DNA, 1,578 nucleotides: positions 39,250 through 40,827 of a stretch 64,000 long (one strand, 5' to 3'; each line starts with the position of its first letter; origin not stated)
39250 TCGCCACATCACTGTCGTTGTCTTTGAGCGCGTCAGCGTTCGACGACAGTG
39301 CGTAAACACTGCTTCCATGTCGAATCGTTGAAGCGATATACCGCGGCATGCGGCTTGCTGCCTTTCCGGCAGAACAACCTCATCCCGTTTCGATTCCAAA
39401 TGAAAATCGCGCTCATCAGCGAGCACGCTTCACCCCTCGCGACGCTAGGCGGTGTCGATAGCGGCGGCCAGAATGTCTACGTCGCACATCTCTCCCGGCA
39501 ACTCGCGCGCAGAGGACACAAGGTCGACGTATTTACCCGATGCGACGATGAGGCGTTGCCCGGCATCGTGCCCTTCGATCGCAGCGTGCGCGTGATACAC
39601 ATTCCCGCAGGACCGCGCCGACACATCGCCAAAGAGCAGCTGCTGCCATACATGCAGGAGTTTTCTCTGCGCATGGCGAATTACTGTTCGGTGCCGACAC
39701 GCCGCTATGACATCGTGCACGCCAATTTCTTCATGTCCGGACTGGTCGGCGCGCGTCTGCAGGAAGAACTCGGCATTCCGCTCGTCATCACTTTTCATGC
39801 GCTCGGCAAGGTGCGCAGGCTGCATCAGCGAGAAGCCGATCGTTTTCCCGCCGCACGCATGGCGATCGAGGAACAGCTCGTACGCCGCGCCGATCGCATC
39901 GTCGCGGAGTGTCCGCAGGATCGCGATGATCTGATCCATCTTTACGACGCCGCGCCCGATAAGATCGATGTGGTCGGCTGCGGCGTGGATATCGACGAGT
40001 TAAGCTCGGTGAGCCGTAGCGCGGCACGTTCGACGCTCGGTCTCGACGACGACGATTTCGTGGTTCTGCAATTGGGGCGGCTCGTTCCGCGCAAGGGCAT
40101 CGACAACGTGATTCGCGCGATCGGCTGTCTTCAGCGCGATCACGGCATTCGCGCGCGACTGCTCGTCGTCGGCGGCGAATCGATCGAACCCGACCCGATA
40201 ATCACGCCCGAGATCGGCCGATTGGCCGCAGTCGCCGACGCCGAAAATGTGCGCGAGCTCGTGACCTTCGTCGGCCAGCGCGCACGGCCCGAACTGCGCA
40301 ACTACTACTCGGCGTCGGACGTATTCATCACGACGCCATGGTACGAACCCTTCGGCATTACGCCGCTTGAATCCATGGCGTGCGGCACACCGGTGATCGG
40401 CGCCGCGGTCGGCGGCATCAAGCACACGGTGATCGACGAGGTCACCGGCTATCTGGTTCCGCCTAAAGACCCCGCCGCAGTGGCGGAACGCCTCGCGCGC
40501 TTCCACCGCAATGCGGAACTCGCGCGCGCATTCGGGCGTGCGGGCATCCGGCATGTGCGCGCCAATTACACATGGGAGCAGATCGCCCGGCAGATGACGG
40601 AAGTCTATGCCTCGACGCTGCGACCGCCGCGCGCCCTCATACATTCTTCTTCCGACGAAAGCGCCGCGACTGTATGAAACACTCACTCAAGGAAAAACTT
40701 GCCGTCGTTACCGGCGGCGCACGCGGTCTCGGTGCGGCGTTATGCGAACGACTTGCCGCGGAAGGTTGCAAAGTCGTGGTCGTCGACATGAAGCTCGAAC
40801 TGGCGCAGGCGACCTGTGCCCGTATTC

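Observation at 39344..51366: Sigma-54-fronted, translationally coupled 11-gene glycan-assembly operon lacking any export, polymerase or lipid A/Kdo genes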

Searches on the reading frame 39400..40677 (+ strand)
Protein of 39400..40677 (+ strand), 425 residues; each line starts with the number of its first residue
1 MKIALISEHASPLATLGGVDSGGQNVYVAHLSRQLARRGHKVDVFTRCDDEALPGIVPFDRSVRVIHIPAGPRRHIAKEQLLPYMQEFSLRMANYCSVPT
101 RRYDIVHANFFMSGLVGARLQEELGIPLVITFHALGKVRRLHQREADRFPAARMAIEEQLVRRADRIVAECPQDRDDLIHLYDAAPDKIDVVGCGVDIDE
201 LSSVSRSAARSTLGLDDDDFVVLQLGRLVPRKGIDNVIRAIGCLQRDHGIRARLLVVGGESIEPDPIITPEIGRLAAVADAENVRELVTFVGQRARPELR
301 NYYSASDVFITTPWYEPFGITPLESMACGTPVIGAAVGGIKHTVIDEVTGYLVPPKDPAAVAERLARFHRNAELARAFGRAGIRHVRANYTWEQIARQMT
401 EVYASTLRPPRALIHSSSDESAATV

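Call 6: search_protein_families(library=pfam, proteins=[window:39400-40677:+], max_evalue=0.01)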
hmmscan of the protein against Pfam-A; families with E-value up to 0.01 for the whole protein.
window:39400-40677:+ (425 aa): 8 families
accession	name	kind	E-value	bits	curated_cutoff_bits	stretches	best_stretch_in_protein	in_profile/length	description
PF00534.26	Glycos_transf_1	-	4.2e-38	131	26.4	1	208-383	4-170/172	Glycosyl transferases group 1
PF13439.12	Glyco_transf_4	-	1.3e-32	113.6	28.5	1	22-199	2-169/170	Glycosyltransferase Family 4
PF13579.12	Glyco_trans_4_4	-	1.8e-29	103.5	29.7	1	22-195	1-158/158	Glycosyl transferase 4-like domain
PF13692.12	Glyco_trans_1_4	-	8.1e-29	101.1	27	1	221-369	3-140/142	Glycosyl transferases group 1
PF20706.3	GT4-conflict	-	2.4e-16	60.1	26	1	14-398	4-384/385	Family 4 Glycosyltransferase in conflict systems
PF13524.12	Glyco_trans_1_2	-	3e-10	40.7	25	1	289-399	30-142/144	Glycosyl transferase-like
PF08323.17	Glyco_transf_5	-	5.1e-06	26.8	22.7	0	88-147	114-180/239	Starch synthase catalytic domain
PF13477.12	Glyco_trans_4_2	-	0.0014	19.2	23.4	1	24-167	9-135/139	Glycosyl transferase 4-like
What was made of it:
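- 39400..40677 (+): GT4a: SPS/MshA-like retaining glycosyltransferase (GGQNVYV); proposed primer-forming enzyme acting on a phosphorylated sugar acceptor. Pfam GT4/GT1 domains (call 6).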

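Call 7: search_protein_families(library=ncbifam, proteins=[window:39400-40677:+], max_evalue=0.001)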
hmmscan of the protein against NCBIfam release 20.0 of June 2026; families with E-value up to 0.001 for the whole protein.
window:39400-40677:+ (425 aa): 44 families (the best 25 are shown)
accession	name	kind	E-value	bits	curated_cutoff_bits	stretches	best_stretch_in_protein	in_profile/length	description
TIGR03449.1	mycothiol_MshA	equivalog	1.5e-89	300.7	462.5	1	2-406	1-403/406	D-inositol-3-phosphate glycosyltransferase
TIGR02149.1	glgA_Coryne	subfamily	3.2e-49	168.1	302.4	1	22-405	16-389/391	glycogen synthase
TIGR02472.1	sucr_P_syn_N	equivalog_domain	9.7e-41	140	576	1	19-395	23-430/439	sucrose-phosphate synthase, putative, glycosyltransferase domain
NF041876.1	EPS_EpsE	equivalog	1.1e-32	113.8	400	1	181-398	180-388/389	exopolysaccharide biosynthesis GT4 family glycosyltransferase EpsE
TIGR04063.1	stp3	hypoth_equivalog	6.7e-29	101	442.05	1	98-406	88-395/397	TIGR04063 family PEP-CTERM/XrtA system glycosyltransferase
TIGR03999.1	thiol_BshA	equivalog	9.2e-29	100.5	273.7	1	22-406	12-373/375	N-acetyl-alpha-D-glucosaminyl L-malate synthase BshA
TIGR03088.1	stp2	hypoth_equivalog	3.2e-28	98.8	409.05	1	185-407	158-374/374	TIGR03088 family PEP-CTERM/XrtA system glycosyltransferase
TIGR04047.1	MSMEG_0565_glyc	hypoth_equivalog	5e-25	88.4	259.85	1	23-404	13-372/373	MSMEG_0565 family glycosyltransferase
NF053787.1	GlcN_PG_synth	equivalog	1.6e-23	83.2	480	1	111-405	92-358/361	N-acetylglucosaminyl phosphatidylglycerol synthase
TIGR02095.1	glgA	subfamily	1.9e-21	76.3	328.45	1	209-405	282-476/477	glycogen/starch synthase, ADP-glucose type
TIGR04157.1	glyco_rSAM_CFB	subfamily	2e-21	76.5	400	1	154-403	160-406/406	TIGR04157 family glycosyltransferase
NF038295.1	EPS_HpsP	equivalog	9.6e-21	74.2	550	1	22-405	14-386/388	hormogonium polysaccharide biosynthesis glycosyltransferase HpsP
NF047684.1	TeichurnBiosyTuaC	equivalog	1.2e-20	73.8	550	1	103-406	109-389/391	teichuronic acid biosynthesis protein TuaC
NF012028.0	PRK15484.1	subfamily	1.4e-19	70.4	618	1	187-403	161-375/380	lipopolysaccharide N-acetylglucosaminyltransferase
NF038229.1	Glyco4_Geo_Pelo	equivalog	1.1e-18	67.4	400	1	104-407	57-337/338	GPMC system family 4 glycosyltransferase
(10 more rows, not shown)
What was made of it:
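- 39400..40677 (+): NCBIfam MshA 300.7 bits, below the 462.5 cutoff (call 7).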

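Call 28: search_solved_structures(query=window:39400-40677:+, max_evalue=1e-10)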
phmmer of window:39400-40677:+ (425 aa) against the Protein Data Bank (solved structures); distinct sequences matched with E-value up to 1e-10: 23.
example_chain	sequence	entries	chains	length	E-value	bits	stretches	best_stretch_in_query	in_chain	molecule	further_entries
6kih_A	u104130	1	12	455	5.1e-69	236.2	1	3-405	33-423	Tll1590 protein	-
3c4q_A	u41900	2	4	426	7.6e-63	215.9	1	1-406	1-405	Predicted glycosyltransferases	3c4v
3c48_A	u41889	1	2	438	8.5e-63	215.7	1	1-406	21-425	Predicted glycosyltransferases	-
2r60_A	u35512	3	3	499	9.3e-31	110.2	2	272-403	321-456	Glycosyl transferase, group 1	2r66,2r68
6tvp_A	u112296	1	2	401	1.8e-26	96.1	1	103-404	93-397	Alpha-maltose-1-phosphate synthase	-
6ldq_D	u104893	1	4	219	3.3e-26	95.2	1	3-198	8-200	Tll1590 protein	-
5d00_A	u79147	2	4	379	1.3e-18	70.2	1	21-409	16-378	N-acetyl-alpha-D-glucosaminyl L-malate synthase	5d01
7qsg_A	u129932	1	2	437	2.7e-17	65.9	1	20-407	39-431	D-inositol 3-phosphate glycosyltransferase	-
3okc_A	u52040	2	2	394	1.5e-16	63.4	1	194-410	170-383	GDP-mannose-dependent alpha-(1-6)-phosphatidylinositol monomannoside mannosyltransferase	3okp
3oka_A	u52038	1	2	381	5.6e-16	61.5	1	194-405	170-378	GDP-mannose-dependent alpha-(1-6)-phosphatidylinositol monomannoside mannosyltransferase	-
2jjm_A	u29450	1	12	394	6e-15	58.2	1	22-409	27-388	GLYCOSYL TRANSFERASE, GROUP 1 FAMILY PROTEIN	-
2x6q_A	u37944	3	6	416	7.1e-15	57.9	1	213-391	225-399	TREHALOSE-SYNTHASE TRET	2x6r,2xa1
3mbo_A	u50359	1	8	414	7.6e-15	57.8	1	22-409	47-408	Glycosyltransferase, group 1 family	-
2xa2_A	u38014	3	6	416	4.8e-14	55.2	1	213-391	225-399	TREHALOSE-SYNTHASE TRET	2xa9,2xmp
9dcm_B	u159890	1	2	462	1.9e-13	53.2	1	195-366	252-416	Sucrose-phosphate synthase-like protein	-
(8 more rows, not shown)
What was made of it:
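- On Sugar-phosphate synthase/phosphatase pair (SPS/SPP, MshA/phosphatase type): Best PDB hits are Tll1590 (236 bits) and MshA (216 bits) (call 28).
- GT4a is nearest to a sucrose-phosphate synthase (236 bits) and to MshA (216 bits) (call 28).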

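Call 35: search_solved_structures(query=window:39400-40677:+, max_evalue=1e-25, show_alignments=4)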
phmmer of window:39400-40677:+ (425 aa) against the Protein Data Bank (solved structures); distinct sequences matched with E-value up to 1e-25: 6.
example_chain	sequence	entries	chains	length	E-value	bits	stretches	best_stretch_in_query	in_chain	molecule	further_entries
6kih_A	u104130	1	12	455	5.1e-69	236.2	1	3-405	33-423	Tll1590 protein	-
3c4q_A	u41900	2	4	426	7.6e-63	215.9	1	1-406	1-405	Predicted glycosyltransferases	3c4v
3c48_A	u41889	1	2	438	8.5e-63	215.7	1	1-406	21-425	Predicted glycosyltransferases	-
2r60_A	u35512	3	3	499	9.3e-31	110.2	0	272-403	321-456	Glycosyl transferase, group 1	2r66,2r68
6tvp_A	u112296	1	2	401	1.8e-26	96.1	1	103-404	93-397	Alpha-maltose-1-phosphate synthase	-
6ldq_D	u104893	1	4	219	3.3e-26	95.2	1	3-198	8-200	Tll1590 protein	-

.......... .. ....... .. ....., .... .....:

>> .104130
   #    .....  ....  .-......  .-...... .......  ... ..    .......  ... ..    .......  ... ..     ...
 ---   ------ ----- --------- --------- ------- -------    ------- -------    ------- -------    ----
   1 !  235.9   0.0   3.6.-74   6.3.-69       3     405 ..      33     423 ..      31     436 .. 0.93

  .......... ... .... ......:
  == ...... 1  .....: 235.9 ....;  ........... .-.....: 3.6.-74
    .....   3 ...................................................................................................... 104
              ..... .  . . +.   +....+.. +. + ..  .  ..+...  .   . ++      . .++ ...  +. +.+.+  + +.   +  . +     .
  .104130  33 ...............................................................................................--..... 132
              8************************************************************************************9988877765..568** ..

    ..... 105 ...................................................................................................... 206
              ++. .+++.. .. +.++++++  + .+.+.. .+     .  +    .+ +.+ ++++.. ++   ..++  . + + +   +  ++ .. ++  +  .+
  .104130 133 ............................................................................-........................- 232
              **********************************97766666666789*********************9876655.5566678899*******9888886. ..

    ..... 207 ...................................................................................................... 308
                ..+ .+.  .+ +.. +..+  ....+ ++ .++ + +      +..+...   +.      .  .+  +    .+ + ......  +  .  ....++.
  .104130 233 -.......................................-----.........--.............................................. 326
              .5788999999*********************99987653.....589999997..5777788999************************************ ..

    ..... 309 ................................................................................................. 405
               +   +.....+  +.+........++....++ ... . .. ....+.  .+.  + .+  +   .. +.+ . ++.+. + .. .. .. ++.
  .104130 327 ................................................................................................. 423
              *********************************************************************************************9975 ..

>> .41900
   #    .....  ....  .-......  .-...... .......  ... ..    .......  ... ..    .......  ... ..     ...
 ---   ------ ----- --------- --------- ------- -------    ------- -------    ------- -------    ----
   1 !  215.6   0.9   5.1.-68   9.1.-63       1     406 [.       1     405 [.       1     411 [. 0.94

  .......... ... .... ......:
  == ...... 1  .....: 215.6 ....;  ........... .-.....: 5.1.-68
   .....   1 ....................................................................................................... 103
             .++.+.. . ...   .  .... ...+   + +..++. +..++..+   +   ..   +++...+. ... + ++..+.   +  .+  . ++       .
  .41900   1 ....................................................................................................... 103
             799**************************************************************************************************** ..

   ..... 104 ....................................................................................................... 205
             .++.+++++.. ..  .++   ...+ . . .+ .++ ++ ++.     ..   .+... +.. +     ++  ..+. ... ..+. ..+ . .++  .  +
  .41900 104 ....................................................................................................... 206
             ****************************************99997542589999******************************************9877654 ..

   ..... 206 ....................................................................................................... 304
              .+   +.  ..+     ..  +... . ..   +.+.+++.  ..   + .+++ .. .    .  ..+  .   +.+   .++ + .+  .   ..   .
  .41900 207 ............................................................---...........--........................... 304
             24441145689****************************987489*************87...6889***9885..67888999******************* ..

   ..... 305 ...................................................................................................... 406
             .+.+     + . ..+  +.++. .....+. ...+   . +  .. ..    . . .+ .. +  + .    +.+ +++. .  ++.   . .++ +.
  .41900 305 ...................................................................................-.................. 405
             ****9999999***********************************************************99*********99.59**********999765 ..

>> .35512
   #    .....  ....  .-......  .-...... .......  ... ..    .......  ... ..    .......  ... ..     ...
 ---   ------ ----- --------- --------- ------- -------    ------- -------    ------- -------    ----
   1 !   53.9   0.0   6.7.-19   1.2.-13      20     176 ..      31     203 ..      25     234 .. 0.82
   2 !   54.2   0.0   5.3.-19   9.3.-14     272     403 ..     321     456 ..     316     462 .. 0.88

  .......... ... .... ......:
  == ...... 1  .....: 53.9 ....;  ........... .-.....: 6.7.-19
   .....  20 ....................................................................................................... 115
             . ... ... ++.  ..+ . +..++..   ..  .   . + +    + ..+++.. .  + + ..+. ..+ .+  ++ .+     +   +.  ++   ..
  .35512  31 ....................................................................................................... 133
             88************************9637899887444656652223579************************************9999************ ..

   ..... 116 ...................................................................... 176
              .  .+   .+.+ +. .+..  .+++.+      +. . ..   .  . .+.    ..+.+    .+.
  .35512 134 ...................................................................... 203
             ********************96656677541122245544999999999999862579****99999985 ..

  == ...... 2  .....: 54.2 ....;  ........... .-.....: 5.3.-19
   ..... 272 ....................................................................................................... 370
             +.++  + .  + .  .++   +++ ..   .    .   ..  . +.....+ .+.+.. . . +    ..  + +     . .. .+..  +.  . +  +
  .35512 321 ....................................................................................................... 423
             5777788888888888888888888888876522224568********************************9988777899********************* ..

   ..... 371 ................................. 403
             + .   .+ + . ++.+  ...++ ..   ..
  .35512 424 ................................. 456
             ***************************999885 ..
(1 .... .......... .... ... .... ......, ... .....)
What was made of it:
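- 39400..40677 (+): PDB: Thermosynechococcus Tll1590 236 bits and C. glutamicum MshA 216 bits (calls 28, 35).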
